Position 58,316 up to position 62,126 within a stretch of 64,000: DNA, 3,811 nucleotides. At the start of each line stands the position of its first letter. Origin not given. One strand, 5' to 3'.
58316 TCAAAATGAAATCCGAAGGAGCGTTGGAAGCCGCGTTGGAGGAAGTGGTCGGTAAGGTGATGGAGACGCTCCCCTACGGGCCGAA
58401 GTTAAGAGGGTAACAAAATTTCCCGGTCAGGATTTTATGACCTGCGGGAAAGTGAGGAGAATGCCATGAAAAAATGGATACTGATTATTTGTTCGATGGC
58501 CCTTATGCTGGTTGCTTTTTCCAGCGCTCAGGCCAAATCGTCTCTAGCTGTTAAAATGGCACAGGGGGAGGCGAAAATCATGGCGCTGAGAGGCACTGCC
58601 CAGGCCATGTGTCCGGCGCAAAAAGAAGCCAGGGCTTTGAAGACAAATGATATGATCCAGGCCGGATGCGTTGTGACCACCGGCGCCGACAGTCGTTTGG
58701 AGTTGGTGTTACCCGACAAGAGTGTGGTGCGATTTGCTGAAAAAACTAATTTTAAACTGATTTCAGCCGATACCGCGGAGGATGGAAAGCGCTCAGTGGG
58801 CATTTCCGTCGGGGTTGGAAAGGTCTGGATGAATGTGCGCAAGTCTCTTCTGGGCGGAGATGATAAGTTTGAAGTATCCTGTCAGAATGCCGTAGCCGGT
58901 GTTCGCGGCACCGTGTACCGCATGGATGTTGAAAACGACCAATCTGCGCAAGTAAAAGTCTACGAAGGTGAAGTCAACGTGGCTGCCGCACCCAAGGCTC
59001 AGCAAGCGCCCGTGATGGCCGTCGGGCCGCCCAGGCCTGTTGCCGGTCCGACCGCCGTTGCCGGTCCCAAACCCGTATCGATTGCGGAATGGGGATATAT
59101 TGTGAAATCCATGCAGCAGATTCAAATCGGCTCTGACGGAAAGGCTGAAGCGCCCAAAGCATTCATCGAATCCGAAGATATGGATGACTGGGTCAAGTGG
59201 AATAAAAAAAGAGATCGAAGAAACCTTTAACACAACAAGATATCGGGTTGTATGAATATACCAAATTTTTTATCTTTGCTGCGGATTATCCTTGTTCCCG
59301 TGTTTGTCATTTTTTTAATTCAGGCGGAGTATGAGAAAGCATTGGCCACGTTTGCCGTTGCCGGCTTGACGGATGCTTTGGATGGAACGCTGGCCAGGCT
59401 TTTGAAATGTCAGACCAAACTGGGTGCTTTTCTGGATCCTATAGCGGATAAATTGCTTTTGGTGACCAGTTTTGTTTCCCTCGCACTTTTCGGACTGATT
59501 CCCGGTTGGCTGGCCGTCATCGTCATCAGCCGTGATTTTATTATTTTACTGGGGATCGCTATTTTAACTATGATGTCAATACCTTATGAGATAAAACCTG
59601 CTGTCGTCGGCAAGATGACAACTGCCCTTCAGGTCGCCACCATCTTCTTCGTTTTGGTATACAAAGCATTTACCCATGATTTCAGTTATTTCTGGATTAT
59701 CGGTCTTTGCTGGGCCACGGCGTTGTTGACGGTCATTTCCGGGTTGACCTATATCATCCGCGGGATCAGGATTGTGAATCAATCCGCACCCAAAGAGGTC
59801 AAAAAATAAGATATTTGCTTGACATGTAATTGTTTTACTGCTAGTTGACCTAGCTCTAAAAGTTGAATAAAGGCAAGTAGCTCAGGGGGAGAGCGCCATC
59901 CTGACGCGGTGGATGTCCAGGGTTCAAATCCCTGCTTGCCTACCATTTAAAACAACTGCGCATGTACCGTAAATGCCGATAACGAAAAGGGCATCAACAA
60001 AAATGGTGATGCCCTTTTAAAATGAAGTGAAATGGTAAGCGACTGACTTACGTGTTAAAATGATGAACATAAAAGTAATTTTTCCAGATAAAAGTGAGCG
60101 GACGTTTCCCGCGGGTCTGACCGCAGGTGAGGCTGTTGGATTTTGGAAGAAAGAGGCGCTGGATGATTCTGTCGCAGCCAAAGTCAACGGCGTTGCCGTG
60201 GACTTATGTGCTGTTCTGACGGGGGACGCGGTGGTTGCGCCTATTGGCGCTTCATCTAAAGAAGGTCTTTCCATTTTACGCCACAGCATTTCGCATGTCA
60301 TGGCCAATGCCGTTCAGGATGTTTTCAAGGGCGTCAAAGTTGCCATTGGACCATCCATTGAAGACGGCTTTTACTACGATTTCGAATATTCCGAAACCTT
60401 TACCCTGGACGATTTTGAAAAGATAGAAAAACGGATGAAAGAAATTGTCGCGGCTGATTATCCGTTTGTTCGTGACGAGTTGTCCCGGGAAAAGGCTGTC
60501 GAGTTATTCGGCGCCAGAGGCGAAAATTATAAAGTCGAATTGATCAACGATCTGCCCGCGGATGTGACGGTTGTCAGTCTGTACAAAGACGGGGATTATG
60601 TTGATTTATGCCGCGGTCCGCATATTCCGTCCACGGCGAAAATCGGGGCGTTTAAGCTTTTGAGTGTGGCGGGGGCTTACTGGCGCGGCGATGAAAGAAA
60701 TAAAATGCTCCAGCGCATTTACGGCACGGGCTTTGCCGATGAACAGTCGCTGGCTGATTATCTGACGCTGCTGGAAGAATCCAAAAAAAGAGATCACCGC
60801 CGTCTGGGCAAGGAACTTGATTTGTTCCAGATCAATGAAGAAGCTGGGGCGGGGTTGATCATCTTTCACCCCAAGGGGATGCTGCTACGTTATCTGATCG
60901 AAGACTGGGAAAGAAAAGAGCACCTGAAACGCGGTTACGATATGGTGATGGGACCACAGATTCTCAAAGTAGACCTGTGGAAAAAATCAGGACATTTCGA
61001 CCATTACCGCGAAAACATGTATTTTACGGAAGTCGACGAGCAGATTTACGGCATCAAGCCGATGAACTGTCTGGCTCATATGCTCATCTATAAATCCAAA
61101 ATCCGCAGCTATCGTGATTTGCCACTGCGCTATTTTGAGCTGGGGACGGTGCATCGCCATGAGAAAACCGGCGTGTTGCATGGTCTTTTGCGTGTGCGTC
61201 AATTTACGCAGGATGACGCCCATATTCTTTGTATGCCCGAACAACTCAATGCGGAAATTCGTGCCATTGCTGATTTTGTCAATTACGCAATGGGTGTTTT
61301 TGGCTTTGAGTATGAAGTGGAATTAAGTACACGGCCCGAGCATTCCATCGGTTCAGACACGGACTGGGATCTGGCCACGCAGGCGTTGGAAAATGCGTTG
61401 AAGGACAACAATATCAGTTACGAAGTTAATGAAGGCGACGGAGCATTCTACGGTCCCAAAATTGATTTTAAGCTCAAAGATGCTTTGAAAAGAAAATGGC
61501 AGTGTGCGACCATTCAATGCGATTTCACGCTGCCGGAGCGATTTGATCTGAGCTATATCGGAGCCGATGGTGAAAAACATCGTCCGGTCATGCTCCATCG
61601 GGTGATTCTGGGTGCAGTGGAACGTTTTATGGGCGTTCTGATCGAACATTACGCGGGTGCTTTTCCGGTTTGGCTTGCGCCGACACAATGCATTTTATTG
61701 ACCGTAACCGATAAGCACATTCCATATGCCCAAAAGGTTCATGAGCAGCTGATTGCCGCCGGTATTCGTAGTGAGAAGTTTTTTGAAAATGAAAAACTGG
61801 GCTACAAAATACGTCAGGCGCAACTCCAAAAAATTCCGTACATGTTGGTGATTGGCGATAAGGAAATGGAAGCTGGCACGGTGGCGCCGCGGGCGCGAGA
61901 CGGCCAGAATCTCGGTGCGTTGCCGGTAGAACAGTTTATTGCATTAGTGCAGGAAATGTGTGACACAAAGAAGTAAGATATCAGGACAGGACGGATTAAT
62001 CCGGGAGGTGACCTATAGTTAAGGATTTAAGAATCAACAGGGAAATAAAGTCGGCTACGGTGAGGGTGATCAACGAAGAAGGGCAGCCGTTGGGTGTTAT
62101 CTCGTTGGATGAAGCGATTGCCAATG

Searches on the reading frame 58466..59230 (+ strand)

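Call 46: search_protein_families(library=pfam, proteins=[window:58466-59230:+], max_evalue=0.00001)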
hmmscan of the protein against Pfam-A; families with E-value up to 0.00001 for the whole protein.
window:58466-59230:+ (254 aa): 1 family
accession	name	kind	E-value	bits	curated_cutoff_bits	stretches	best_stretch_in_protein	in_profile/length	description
PF04773.18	FecR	-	4.1e-17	62.9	24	1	70-170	3-96/97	FecR protein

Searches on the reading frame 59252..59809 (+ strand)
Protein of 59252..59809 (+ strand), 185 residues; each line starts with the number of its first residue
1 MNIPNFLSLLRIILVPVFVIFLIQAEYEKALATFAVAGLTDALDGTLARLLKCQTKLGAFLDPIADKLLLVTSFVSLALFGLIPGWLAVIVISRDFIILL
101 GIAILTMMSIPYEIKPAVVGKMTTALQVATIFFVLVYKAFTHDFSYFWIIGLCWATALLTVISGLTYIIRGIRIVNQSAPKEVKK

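Call 46: search_protein_families(library=pfam, proteins=[window:59252-59809:+], max_evalue=0.00001)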
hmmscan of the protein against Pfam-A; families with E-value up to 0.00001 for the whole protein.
window:59252-59809:+ (185 aa): 1 family
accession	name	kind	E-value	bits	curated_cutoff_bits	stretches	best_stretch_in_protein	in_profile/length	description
PF01066.26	CDP-OH_P_transf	-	2.4e-33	116.1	22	1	1-156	1-149/152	CDP-alcohol phosphatidyltransferase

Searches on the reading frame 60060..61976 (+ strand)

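Call 46: search_protein_families(library=pfam, proteins=[window:60060-61976:+], max_evalue=0.00001)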
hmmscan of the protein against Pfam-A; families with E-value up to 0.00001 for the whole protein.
window:60060-61976:+ (638 aa): 3 families
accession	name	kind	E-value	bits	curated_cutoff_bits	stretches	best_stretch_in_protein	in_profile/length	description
PF00587.30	tRNA-synt_2b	-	1.9e-43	149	29.3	1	326-531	6-179/179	tRNA synthetase class II core domain (G, H, P, S and T)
PF03129.25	HGTP_anticodon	-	3.9e-22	78.6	21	1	543-632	1-93/94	Anticodon binding domain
PF07973.19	tRNA_SAD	-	3.7e-17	62.5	24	1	172-221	1-44/44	Threonyl and Alanyl tRNA synthetase second additional domain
